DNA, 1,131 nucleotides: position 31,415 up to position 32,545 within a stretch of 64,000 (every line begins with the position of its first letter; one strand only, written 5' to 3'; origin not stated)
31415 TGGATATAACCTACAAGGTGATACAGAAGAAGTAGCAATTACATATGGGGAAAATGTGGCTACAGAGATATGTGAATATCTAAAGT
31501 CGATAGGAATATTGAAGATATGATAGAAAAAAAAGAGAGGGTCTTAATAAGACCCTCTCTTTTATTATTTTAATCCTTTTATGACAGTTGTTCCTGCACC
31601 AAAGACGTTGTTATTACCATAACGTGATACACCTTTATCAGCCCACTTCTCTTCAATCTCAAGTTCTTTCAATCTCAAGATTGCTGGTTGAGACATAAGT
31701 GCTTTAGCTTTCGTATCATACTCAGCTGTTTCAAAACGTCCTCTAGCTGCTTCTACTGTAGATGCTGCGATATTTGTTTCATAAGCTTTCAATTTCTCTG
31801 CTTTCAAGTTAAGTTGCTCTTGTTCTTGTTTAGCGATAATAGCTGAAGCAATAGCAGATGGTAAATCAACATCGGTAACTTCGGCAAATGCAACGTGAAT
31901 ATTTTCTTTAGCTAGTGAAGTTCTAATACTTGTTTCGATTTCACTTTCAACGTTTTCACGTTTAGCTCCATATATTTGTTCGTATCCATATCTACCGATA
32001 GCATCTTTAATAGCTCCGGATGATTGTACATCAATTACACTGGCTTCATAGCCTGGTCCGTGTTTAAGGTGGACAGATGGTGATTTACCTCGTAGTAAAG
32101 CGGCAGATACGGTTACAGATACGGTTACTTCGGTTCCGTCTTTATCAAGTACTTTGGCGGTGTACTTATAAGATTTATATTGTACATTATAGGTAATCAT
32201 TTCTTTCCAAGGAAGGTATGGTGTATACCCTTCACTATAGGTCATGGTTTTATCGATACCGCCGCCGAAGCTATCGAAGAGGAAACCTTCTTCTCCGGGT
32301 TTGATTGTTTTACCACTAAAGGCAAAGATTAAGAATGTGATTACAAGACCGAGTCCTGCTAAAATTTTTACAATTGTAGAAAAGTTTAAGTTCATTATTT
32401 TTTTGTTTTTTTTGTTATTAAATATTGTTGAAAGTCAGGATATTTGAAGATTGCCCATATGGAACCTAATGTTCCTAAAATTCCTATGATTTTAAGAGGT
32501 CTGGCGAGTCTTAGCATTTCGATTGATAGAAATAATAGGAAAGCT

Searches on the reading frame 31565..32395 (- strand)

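Call 37: search_protein_families(library=pfam, proteins=[window:31565-32395:-], max_evalue=0.001)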
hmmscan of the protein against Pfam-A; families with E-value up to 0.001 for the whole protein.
window:31565-32395:- (276 aa): 1 family
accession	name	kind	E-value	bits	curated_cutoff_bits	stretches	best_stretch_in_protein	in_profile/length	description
PF01145.31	Band_7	-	2.1e-21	77.2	23.6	1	30-204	2-172/176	SPFH domain / Band 7 family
